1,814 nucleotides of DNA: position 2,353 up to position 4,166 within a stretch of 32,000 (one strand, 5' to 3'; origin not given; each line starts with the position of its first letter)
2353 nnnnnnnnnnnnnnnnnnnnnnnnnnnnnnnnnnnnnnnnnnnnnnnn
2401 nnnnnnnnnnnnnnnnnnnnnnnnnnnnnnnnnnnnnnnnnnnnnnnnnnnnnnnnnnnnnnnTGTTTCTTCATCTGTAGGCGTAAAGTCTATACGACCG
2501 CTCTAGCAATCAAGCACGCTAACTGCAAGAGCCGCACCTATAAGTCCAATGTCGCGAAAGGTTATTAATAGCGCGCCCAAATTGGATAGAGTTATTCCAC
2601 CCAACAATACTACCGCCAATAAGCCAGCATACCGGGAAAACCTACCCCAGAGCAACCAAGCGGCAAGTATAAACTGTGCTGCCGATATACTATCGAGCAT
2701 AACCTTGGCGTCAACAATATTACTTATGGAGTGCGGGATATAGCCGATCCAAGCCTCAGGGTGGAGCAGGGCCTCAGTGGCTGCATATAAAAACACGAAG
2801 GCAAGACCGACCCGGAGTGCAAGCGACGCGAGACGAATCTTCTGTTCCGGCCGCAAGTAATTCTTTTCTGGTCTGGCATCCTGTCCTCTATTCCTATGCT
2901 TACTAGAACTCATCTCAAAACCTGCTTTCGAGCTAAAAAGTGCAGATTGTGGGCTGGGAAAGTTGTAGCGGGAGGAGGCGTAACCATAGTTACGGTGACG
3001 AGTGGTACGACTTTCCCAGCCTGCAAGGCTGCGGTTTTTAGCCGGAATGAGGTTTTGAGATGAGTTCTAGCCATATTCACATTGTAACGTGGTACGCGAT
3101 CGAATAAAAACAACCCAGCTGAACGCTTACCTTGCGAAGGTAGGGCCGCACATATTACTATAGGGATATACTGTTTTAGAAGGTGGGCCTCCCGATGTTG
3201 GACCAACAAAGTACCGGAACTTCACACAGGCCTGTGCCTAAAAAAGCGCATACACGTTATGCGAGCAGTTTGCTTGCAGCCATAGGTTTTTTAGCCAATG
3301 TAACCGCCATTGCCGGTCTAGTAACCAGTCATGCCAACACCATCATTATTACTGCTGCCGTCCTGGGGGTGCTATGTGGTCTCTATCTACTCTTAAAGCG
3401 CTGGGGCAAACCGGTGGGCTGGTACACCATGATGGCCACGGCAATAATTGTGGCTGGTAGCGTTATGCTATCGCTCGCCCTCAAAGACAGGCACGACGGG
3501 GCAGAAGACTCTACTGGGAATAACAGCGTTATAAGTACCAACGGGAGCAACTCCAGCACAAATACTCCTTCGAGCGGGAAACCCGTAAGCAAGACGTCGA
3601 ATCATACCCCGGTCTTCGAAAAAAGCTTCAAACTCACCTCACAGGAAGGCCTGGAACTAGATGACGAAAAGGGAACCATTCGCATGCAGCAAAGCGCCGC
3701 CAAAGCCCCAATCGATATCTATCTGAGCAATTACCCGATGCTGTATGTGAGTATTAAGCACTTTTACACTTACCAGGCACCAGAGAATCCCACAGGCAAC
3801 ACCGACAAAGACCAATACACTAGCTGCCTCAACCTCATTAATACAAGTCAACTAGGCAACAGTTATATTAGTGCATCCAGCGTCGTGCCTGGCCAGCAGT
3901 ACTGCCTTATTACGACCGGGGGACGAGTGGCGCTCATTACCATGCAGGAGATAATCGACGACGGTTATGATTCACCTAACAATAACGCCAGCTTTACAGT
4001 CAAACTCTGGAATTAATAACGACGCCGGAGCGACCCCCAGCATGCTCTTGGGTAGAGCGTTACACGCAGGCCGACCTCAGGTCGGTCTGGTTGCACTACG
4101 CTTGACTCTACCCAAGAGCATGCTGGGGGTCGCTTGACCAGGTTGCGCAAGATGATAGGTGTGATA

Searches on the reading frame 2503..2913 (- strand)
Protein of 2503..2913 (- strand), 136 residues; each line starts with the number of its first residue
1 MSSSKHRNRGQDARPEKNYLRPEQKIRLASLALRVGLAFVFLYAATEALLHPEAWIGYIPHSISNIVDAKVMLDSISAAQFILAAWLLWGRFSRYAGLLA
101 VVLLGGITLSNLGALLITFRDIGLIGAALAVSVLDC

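Call 9: search_protein_families(library=pfam, proteins=[window:2503-2913:-])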
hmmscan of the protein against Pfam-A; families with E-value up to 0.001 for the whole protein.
window:2503-2913:- (136 aa): 1 family
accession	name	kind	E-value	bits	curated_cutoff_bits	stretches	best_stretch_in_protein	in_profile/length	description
PF07681.17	DoxX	-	0.00039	21.4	23.6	1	31-109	3-81/85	DoxX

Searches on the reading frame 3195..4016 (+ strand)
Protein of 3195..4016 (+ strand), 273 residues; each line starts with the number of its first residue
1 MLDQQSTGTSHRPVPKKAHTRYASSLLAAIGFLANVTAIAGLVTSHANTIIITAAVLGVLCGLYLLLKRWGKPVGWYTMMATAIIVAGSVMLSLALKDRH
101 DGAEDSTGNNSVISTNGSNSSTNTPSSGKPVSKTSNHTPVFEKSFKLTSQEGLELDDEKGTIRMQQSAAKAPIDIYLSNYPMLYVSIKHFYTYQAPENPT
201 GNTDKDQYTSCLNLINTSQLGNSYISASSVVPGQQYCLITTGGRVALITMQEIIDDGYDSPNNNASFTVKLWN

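Call 9: search_protein_families(library=pfam, proteins=[window:3195-4016:+])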
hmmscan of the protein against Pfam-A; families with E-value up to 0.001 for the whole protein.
window:3195-4016:+ (273 aa): 1 family
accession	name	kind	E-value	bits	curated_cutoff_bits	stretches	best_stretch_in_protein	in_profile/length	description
PF04932.20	Wzy_C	-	0.00011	22.4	31.7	1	34-107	2-74/149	O-Antigen ligase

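Call 40: find_related_loci(query=window:3195-4016:+, collection=metagenome_contigs, flank=4000)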
Query window:3195-4016:+ (273 aa) in metagenome_contigs; peptide patterns used: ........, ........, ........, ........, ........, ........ (x = any residue, [..] = any of these).
102 stretches matched a pattern, but none encodes a relative of the query by tblastn (E <= 1e-3).
